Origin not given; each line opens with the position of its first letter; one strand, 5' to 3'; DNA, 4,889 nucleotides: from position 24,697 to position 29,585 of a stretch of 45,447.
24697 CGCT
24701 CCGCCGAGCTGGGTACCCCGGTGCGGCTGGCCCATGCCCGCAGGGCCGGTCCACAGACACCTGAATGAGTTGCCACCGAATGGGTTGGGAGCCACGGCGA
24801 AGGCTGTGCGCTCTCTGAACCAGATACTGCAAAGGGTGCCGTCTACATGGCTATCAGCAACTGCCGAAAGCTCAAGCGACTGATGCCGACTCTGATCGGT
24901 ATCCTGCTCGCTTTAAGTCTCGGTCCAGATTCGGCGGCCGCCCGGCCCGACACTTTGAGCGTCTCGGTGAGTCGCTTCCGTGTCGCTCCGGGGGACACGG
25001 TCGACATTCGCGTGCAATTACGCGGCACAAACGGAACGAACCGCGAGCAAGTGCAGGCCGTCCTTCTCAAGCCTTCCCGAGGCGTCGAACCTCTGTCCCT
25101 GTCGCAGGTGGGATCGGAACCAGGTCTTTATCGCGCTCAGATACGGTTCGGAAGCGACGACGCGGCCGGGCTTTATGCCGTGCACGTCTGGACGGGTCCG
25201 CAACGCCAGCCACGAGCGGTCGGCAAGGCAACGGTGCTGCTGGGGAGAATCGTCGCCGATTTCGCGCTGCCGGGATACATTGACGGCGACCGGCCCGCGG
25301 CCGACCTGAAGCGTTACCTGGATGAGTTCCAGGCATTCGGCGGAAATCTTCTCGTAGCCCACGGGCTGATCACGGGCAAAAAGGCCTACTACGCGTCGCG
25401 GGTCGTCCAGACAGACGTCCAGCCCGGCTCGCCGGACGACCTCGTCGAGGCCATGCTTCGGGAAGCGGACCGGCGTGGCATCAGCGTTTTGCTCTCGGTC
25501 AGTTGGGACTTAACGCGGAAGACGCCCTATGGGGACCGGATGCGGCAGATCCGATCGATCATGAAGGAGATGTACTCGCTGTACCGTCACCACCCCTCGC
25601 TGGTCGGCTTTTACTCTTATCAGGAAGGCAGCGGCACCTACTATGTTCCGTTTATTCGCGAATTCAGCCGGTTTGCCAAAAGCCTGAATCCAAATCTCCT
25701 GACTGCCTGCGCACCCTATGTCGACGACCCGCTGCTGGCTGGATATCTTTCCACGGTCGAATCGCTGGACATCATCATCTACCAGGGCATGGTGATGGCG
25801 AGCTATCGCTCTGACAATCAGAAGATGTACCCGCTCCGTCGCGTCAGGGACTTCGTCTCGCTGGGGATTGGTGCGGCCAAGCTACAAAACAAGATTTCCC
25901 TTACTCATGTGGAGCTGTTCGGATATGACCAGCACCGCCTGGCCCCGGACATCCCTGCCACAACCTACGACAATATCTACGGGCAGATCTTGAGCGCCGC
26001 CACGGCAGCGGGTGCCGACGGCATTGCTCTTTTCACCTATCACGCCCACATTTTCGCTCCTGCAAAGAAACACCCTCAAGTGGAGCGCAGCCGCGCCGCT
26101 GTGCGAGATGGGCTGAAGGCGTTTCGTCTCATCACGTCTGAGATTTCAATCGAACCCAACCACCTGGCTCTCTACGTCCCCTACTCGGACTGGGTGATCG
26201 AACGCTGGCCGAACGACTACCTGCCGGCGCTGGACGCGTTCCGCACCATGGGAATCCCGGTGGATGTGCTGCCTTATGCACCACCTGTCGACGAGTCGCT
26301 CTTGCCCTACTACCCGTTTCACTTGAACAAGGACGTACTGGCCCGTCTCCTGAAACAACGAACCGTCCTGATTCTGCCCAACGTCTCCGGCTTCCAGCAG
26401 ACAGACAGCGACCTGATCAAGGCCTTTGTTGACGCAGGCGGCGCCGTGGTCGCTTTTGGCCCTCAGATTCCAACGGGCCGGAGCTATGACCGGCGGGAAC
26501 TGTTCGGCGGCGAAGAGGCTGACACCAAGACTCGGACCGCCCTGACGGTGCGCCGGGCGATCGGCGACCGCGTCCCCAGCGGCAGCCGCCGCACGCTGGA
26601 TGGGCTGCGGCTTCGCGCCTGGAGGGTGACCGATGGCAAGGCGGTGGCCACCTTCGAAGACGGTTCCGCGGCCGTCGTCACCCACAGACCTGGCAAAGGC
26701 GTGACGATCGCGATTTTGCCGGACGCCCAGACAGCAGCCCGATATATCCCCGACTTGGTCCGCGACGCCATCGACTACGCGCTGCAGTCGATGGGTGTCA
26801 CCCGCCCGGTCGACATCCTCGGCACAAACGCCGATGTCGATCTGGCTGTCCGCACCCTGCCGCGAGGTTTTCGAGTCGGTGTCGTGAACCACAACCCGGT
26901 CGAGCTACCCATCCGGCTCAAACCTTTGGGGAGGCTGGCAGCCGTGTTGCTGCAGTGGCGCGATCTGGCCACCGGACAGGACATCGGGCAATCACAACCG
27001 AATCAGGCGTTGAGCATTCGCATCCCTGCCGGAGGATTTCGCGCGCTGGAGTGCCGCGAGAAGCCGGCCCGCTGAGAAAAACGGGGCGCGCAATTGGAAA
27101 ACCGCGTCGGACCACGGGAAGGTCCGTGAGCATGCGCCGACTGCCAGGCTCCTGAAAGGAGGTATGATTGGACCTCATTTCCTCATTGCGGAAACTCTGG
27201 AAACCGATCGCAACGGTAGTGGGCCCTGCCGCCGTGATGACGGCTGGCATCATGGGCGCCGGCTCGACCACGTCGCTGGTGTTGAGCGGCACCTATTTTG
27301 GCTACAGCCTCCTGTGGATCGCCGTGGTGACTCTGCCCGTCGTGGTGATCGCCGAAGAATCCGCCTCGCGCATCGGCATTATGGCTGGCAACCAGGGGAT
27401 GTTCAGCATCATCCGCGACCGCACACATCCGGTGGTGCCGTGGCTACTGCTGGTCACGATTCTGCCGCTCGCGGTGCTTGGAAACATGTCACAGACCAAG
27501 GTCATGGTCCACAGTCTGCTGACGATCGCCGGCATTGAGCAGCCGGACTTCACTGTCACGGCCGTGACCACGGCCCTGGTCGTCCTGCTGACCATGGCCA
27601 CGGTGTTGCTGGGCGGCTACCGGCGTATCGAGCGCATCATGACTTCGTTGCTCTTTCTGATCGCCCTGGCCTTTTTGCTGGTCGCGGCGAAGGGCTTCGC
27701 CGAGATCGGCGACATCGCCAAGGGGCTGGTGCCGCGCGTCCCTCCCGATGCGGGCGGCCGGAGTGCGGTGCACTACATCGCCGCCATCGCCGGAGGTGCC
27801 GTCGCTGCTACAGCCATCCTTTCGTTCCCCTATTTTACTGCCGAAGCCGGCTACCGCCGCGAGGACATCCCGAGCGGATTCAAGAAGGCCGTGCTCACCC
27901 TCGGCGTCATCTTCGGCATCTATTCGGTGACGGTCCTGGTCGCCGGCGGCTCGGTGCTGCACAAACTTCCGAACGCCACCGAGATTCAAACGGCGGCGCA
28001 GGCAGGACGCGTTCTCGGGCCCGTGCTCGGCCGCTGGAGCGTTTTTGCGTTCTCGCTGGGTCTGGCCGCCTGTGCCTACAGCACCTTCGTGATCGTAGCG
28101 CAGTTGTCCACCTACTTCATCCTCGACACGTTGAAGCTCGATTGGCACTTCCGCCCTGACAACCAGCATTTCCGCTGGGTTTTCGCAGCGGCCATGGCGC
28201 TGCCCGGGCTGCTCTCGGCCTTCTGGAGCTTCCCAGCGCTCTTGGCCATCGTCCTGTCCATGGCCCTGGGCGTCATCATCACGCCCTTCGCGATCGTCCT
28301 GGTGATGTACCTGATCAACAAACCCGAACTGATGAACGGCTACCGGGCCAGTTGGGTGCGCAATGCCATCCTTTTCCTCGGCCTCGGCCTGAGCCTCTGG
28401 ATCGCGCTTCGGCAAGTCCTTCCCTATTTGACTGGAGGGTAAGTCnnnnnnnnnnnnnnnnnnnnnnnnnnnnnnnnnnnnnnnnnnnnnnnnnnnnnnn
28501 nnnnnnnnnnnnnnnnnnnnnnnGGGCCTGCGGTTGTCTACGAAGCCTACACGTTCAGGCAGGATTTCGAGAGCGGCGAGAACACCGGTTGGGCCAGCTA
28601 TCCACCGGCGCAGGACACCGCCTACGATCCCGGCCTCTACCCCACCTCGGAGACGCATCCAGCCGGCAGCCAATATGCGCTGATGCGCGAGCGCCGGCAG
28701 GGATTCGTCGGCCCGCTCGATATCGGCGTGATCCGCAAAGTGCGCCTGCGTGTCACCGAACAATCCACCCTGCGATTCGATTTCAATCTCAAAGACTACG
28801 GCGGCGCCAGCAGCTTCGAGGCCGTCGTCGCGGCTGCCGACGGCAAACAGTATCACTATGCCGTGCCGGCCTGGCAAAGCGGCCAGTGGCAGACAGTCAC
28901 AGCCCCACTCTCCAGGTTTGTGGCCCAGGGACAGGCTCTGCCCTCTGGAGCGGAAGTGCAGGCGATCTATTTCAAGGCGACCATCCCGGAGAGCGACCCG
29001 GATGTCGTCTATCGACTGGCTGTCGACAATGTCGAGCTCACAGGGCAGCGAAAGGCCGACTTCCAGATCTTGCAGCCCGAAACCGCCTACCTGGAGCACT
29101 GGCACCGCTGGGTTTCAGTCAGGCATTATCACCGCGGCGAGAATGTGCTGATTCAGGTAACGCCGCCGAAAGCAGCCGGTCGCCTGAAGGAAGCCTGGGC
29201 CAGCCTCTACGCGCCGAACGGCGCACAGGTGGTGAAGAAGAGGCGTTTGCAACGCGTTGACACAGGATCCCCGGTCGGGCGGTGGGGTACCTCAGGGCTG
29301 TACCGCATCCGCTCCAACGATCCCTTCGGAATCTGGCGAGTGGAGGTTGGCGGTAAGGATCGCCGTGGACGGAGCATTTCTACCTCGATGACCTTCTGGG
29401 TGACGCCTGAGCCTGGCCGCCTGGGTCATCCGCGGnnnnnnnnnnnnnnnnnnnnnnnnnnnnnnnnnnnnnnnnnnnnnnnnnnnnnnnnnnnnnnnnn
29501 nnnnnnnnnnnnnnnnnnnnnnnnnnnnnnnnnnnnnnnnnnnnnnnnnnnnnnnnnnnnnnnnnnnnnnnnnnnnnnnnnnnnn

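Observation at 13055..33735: Non-canonical uronate/glycan utilisation island in a T9SS-bearing, GC-rich FCB-group bacterium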

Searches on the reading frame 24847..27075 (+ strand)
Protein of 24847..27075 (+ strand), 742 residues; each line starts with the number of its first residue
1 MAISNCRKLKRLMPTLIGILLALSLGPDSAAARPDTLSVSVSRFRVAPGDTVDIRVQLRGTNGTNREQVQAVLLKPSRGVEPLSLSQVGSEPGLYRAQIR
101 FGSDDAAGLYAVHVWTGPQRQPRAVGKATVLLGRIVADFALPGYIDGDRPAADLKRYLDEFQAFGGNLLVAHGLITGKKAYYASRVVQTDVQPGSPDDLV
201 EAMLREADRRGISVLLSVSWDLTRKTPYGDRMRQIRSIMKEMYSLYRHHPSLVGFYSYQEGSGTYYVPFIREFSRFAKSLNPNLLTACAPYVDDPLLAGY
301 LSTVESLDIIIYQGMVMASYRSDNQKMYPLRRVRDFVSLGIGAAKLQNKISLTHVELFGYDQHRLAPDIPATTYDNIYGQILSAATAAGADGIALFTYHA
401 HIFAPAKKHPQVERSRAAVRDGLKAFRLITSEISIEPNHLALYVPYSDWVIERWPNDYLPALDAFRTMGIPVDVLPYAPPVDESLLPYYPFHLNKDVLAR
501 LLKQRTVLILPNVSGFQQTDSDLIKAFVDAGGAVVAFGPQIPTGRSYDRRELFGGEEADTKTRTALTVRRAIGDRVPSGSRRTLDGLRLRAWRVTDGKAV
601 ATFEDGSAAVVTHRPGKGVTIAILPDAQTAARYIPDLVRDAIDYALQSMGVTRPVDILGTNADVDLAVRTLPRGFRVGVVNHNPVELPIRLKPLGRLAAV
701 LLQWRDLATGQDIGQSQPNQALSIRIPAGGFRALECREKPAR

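Call 4: search_protein_families(library=pfam, proteins=[window:24847-27075:+], max_evalue=0.01)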
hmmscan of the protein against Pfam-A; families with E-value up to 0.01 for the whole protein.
window:24847-27075:+ (742 aa): 3 families
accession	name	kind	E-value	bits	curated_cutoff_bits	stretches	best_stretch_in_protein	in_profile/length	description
PF14488.12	DUF4434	-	1.8e-09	38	30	1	155-407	22-281/283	Domain of unknown function (DUF4434)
PF14871.12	GHL6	-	0.0057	17.3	35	0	153-221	1-67/132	Hypothetical glycosyl hydrolase 6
PF03886.18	ABC_trans_aux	-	0.0089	16.1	26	0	27-70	83-127/161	ABC-type transport auxiliary lipoprotein component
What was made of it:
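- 24847..27075 (+): DUF4434 protein: signal peptide, Ig-like domain, then a GH42/GH164/GH35-like three-domain glycosidase architecture. Invariant Glu260 and Glu356 sit at the ends of predicted barrel strands. Pfam, 38 bits (call 4).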

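Call 8: search_protein_families(library=ncbifam, proteins=[window:24847-27075:+], max_evalue=0.001)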
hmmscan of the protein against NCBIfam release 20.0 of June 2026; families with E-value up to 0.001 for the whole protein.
window:24847-27075:+ (742 aa): 0 families

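Call 12: search_solved_structures(query=window:24847-27075:+, max_evalue=1)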
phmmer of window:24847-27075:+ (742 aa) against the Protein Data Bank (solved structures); distinct sequences matched with E-value up to 1: 0.

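Call 66: find_homologous_proteins(query=window:24847-27075:+, max_evalue=1e-20)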
Query window:24847-27075:+ (742 aa): 524 proteins with E <= 1e-20 among 8000 candidates; the best 120 are listed.
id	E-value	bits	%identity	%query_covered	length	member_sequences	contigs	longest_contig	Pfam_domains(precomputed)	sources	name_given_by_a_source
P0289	0.0e+0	1671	100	100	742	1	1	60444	PF14488.13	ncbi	-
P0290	0.0e+0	1100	68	98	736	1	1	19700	PF14488.13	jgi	jgi:hypothetical protein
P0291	4.4e-286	969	60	95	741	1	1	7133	PF14488.13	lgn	-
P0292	5.4e-283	959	59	97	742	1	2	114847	PF14488.13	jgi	jgi:hypothetical protein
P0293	1.5e-282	957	57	99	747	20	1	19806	PF14488.13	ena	-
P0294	1.7e-281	954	58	96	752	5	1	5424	PF14488.13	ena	-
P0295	4.4e-281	953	56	98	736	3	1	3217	PF14488.13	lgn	-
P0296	7.0e-279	945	59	95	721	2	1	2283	PF14488.13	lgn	-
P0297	1.5e-278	944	59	95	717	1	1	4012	PF14488.13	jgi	jgi:hypothetical protein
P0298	5.7e-277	939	60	94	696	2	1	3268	PF14488.13,PF08532.17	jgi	jgi:hypothetical protein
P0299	1.0e-276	938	59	95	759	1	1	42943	PF14488.13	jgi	jgi:hypothetical protein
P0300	1.7e-274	931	57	97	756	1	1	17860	PF14488.13,PF08532.17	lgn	-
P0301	1.2e-273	928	58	97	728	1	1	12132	PF14488.13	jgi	jgi:hypothetical protein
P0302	1.8e-273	927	58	97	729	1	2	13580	PF14488.13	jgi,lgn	jgi:hypothetical protein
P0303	4.0e-273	926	58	96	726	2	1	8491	PF14488.13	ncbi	-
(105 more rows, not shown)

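Call 79: predict_structure(alignment_id=A2)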
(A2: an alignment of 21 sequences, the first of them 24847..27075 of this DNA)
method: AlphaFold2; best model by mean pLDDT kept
length: 742 residues; sequences in the alignment: 21
mean_pLDDT: 84.0   pTM: 0.86
mean pLDDT of the five models: 84.0, 83.6, 80.7, 80.1, 74.9
residues with pLDDT >= 90: 388; 70-90: 228; 50-70: 86; < 50: 40
segments of 3 or more residues with pLDDT < 50: 1-7, 25-33, 222-226, 262-264, 317-322, 485-487
pLDDT, mean of each block of 10 residues (from residue 1): 46 64 46 70 92 90 65 97 89 89 94 91 91 94 90 95 96 85 85 88 96 91 52 87 93 88 64 92 89 72 85 58 60 85 80 79 54 84 91 90 87 89 95 91 76 80 95 80 50 68 90 62 84 88 75 86 94 93 89 91 93 93 92 95 95 95 95 96 96 92 95 89 95 94 61
secondary structure, 60 per line:
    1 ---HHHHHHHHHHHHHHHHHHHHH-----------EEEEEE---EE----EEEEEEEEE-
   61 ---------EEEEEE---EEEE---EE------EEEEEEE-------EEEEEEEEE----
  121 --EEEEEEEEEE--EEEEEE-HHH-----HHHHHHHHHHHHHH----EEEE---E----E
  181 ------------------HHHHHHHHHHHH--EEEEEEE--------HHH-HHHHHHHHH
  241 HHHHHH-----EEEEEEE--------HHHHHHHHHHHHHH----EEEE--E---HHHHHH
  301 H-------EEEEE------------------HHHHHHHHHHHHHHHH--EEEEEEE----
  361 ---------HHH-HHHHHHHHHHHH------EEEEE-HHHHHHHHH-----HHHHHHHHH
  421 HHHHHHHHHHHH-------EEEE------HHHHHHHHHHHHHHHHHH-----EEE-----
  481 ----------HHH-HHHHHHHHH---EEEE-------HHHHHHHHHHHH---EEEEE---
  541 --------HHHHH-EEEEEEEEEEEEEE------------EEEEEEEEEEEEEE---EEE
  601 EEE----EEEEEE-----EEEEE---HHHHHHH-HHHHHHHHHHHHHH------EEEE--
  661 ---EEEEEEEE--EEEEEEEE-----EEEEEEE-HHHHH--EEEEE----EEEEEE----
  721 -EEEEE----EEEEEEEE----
elements in order (helices of 4 or more, strands of 3 or more residues): H4-24 E36-41 E51-59 E70-75 E79-82 E94-100 E108-116 E123-132 E135-140 H150-163 E168-171 H199-210 E213-219 H232-246 E252-258 H267-280 E285-288 H295-301 E309-313 H332-347 E350-356 H374-385 E392-396 H398-406 H412-432 E440-443 H450-467 E473-475 H495-503 E507-510 H518-529 E533-537 H549-553 E555-568 E581-594 E598-603 E608-613 E619-623 H627-633 H635-648 E655-658 E664-671 E674-681 E687-693 H695-699 E702-706 E711-716 E722-726 E731-738
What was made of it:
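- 24847..27075 (+): AF2 model pLDDT 84 (call 79).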

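Call 81: fold_search(model_id=the predicted structure, library=pdb)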
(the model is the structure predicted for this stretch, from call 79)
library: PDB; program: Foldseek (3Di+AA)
matches with E <= 10: 1883; with E <= 0.001: 454
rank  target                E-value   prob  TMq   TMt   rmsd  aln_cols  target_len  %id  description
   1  5e9a_B                2.5e-22  1.00  0.48  0.51   8.2       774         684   16  Crystal structure analysis of the cold-adamped beta-galactosidase from Rahnella sp. R3 (released 2016-10-26)
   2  6t7g_FFF              5.8e-20  1.00  0.53  0.59   7.6       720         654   10  Bacteroides salyersiae GH164 beta-mannosidase in complex with mannoimidazole (released 2019-12-25)
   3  6t7g_BBB              1.4e-19  1.00  0.53  0.59   7.6       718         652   11  Bacteroides salyersiae GH164 beta-mannosidase in complex with mannoimidazole (released 2019-12-25)
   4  6t7g_DDD              1.6e-19  1.00  0.52  0.57   7.8       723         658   10  Bacteroides salyersiae GH164 beta-mannosidase in complex with mannoimidazole (released 2019-12-25)
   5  6t7g_EEE              2.0e-19  1.00  0.51  0.57   7.8       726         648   10  Bacteroides salyersiae GH164 beta-mannosidase in complex with mannoimidazole (released 2019-12-25)
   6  6t7g_CCC              3.1e-19  1.00  0.52  0.58   7.7       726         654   10  Bacteroides salyersiae GH164 beta-mannosidase in complex with mannoimidazole (released 2019-12-25)
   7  6t7g_AAA              3.5e-19  1.00  0.52  0.57   7.9       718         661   10  Bacteroides salyersiae GH164 beta-mannosidase in complex with mannoimidazole (released 2019-12-25)
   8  6t6g_EEE              3.9e-19  1.00  0.51  0.56   8.5       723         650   11  Bacteroides salyersiae GH164 beta-mannosidase in complex with noeuromycin (released 2020-01-01)
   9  6t6g_FFF              5.2e-19  1.00  0.51  0.57   7.9       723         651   10  Bacteroides salyersiae GH164 beta-mannosidase in complex with noeuromycin (released 2020-01-01)
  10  7omi_DDD              5.2e-19  1.00  0.51  0.57   7.8       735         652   10  Bs164 in complex with mannocyclophellitol epoxide (released 2022-02-02)
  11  6t6g_DDD              6.5e-19  1.00  0.52  0.57   8.2       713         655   11  Bacteroides salyersiae GH164 beta-mannosidase in complex with noeuromycin (released 2020-01-01)
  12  6t75_BBB              6.8e-19  1.00  0.53  0.59   7.7       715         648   10  Bacteroides salyersiae GH164 beta-mannosidase 2-deoxy-2-fluoro-beta-D-mannosyl enzyme intermediate (released 2020-01-01)
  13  7oms_BBB              7.2e-19  1.00  0.53  0.60   7.5       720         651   10  Bs164 in complex with mannocyclophellitol aziridine (released 2022-02-02)
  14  7oms_FFF              8.1e-19  1.00  0.53  0.59   7.6       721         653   10  Bs164 in complex with mannocyclophellitol aziridine (released 2022-02-02)
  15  7omi_BBB              8.6e-19  1.00  0.50  0.56   7.9       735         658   10  Bs164 in complex with mannocyclophellitol epoxide (released 2022-02-02)
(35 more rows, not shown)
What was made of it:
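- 24847..27075 (+): Foldseek top hits are a GH42 beta-galactosidase (2.5e-22) and a GH164 beta-mannosidase (6e-20) (call 81).
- On Clan GH-A-type glycosidase (GH42/GH164/GH35-like), for the DUF4434 protein: The fold is met: Foldseek GH42 2.5e-22 and GH164 6e-20 (calls 79, 81).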

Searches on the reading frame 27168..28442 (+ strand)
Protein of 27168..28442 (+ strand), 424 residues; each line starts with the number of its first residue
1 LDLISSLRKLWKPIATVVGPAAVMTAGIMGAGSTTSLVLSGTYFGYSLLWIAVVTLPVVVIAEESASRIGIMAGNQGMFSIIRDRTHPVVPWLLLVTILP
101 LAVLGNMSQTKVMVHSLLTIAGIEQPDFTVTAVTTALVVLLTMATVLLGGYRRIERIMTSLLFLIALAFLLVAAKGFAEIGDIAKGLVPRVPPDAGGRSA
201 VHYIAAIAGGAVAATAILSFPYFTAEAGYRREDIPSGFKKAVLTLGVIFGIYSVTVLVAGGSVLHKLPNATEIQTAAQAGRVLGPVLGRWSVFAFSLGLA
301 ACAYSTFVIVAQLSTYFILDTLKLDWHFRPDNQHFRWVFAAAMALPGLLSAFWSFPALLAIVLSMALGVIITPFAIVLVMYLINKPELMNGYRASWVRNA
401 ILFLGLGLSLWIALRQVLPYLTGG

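Call 4: search_protein_families(library=pfam, proteins=[window:27168-28442:+], max_evalue=0.01)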
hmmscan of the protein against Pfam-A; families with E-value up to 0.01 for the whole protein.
window:27168-28442:+ (424 aa): 1 family
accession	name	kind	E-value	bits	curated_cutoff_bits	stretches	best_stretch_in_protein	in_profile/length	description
PF01566.24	Nramp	-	6.7e-39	134.4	29.8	1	36-395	3-356/357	Natural resistance-associated macrophage protein-like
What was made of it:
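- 27168..28442 (+): Nramp-fold transporter lacking the canonical metal-binding motifs. It ends 3 bp before the lyase gene. Pfam, 134 bits (call 4).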

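Call 8: search_protein_families(library=ncbifam, proteins=[window:27168-28442:+], max_evalue=0.001)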
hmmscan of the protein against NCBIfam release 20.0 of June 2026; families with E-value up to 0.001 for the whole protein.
window:27168-28442:+ (424 aa): 3 families
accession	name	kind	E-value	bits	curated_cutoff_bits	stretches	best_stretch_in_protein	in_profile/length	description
NF001923.0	PRK00701.1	subfamily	4.1e-15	55.4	430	1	6-396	25-411/439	Mn(2+) uptake NRAMP transporter MntH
NF037982.1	Nramp_1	equivalog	1e-13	51.3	50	1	19-215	1-192/404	Nramp family divalent metal transporter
TIGR01197.1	nramp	subfamily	2.5e-05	23.7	272.5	1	16-190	5-175/390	metal ion transporter, metal ion (Mn2+/Fe2+) transporter (Nramp) family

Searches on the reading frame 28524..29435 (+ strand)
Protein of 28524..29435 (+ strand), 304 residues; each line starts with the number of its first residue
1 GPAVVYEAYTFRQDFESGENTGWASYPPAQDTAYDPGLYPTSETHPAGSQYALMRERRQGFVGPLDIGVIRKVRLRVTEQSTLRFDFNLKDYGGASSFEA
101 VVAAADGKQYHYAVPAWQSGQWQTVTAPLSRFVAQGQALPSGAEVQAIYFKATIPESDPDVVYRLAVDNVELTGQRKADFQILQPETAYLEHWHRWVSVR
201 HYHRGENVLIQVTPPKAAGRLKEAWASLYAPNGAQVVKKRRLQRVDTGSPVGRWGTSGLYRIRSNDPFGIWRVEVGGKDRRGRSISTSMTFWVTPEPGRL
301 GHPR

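Call 65: search_protein_representatives(protein=window:28524-29435:+)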
Query: 304 residues. Proteins with E-value up to 0.001 (for the whole library): 146; up to 1e-10: 75; up to 1e-30: 7. The best 146 are listed.
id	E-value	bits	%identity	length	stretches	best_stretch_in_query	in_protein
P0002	1.1e-125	435.3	64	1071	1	4-304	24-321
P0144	2.4e-57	210.9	39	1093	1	6-297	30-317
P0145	6.9e-36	140.4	35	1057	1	2-304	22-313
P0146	5.8e-35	137.4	30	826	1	4-304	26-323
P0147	3.2e-33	131.7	33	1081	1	5-304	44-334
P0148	2.3e-32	128.8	29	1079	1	5-304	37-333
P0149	3.3e-31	125.0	31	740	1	8-297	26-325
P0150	1.5e-30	122.8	36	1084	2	44-304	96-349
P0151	2.0e-29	119.2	33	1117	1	11-293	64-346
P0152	7.6e-29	117.3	38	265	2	50-209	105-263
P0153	5.6e-28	114.4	29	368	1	10-296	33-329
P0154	6.9e-28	114.1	35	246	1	7-215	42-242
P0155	7.0e-27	110.8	29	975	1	9-304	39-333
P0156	7.0e-27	110.8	28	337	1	4-304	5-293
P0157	1.7e-26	109.6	30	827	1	6-292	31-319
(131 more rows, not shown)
